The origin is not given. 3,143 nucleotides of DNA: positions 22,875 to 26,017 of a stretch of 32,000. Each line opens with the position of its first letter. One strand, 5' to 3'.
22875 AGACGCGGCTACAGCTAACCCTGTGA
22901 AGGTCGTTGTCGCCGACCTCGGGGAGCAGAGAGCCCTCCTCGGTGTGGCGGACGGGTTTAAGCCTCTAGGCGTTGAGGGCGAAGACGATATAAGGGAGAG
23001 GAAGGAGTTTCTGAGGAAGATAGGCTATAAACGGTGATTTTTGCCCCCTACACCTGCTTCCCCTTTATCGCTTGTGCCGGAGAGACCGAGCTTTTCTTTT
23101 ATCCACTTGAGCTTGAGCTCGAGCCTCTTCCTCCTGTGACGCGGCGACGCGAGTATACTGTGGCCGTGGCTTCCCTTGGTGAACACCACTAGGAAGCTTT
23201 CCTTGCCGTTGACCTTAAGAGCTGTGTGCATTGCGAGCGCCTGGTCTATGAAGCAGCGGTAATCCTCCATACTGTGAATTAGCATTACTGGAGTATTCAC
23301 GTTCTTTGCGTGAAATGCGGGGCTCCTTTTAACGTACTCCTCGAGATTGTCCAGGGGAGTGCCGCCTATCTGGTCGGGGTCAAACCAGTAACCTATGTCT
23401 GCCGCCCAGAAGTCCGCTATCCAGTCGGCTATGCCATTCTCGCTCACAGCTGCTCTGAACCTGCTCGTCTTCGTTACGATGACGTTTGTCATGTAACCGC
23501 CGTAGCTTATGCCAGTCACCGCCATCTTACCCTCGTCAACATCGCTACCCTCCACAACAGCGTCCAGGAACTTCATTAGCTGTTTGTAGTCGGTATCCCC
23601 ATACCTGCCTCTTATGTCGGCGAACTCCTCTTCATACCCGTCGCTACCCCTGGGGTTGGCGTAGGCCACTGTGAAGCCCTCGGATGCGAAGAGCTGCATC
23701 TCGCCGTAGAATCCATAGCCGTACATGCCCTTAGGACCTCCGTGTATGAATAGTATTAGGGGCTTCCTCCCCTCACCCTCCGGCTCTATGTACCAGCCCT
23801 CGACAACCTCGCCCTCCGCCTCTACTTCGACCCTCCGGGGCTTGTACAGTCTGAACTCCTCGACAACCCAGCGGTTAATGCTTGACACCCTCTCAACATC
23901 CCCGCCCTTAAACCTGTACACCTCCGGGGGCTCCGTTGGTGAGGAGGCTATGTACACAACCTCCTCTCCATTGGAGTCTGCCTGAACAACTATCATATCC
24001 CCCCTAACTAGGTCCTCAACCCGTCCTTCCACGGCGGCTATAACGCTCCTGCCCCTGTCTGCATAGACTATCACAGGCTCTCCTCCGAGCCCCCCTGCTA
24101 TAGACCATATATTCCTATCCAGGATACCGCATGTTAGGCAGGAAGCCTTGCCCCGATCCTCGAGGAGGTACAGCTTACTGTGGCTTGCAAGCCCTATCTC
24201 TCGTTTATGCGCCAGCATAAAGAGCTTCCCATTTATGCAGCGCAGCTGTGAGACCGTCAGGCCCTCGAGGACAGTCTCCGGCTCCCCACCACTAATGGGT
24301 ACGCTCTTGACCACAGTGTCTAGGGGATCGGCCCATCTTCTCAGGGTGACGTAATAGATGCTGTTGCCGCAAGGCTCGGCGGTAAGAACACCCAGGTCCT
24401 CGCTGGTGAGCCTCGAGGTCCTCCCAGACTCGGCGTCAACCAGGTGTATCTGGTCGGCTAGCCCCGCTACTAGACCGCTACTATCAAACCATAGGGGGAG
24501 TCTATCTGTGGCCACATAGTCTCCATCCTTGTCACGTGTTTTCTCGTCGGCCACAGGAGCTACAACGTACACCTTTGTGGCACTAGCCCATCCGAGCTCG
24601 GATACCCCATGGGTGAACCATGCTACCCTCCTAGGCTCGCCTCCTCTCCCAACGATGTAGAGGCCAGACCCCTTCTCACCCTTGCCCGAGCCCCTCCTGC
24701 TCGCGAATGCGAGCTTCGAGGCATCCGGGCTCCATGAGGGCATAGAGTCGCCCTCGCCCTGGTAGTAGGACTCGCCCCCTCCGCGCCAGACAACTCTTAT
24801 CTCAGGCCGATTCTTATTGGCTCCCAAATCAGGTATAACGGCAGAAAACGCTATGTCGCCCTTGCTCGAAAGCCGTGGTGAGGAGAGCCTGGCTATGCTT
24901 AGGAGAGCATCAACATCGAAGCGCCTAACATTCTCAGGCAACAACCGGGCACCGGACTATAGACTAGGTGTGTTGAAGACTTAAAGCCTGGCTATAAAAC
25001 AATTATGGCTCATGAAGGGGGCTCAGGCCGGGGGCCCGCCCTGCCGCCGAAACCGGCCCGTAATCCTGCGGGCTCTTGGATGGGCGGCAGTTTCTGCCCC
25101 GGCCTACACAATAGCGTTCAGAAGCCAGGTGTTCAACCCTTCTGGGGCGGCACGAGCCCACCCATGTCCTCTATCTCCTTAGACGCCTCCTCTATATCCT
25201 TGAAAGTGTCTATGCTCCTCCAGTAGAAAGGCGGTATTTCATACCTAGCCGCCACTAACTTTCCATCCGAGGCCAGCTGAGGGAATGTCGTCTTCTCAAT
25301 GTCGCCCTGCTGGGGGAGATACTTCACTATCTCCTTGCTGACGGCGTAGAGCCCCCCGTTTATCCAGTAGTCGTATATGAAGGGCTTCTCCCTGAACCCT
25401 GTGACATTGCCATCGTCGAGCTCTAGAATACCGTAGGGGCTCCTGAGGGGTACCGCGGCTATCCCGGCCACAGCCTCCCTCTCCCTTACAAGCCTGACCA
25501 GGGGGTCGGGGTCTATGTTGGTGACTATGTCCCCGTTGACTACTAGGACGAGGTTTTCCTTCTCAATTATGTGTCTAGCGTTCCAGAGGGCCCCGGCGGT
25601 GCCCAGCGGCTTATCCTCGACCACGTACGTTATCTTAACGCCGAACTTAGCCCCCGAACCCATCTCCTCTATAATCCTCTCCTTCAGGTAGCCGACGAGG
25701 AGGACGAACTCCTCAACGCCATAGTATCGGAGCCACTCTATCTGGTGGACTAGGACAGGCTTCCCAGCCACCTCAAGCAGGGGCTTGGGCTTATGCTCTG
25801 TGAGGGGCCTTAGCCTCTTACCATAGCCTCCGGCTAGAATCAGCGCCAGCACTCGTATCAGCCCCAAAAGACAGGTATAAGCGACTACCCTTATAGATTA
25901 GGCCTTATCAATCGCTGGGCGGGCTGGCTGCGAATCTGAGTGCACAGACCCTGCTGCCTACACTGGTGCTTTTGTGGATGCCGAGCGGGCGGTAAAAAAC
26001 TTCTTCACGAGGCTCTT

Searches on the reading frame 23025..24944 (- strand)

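Call 8: search_protein_families(library=pfam, proteins=[window:23025-24944:-], max_evalue=0.001)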
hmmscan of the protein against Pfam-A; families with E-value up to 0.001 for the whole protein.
window:23025-24944:- (639 aa): 6 families
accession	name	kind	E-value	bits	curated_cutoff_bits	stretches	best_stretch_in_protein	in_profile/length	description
PF00326.27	Peptidase_S9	-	5.7e-55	186.5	22.6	1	412-620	3-211/213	Prolyl oligopeptidase family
PF02129.25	Peptidase_S15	-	2.9e-11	44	23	1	414-538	46-161/262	X-Pro dipeptidyl-peptidase (S15 family)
PF20434.5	BD-FAE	-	1.3e-06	28.6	26.8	1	385-576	4-215/215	BD-FAE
PF07676.18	PD40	-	1.6e-05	25.2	20.9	1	65-89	9-34/38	WD40-like Beta Propeller Repeat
PF00561.26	Abhydrolase_1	-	3.3e-05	24.1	25.8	1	395-523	1-121/245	alpha/beta hydrolase fold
PF05448.18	AXE1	-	9.1e-05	21.8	21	0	377-500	65-204/321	Acetyl xylan esterase (AXE1)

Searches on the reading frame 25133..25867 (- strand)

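Call 8: search_protein_families(library=pfam, proteins=[window:25133-25867:-], max_evalue=0.001)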
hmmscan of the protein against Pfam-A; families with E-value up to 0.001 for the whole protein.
window:25133-25867:- (244 aa): 3 families
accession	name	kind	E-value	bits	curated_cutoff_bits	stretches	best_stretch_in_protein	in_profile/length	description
PF00483.29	NTP_transferase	-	1.7e-38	133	21.2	1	8-234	2-244/245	Nucleotidyl transferase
PF12804.13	NTP_transf_3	-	1.2e-11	45.5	27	1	8-139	1-120/160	MobA-like NTP transferase domain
PF01128.25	IspD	-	0.00032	20.9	27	1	6-142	1-131/221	2-C-methyl-D-erythritol 4-phosphate cytidylyltransferase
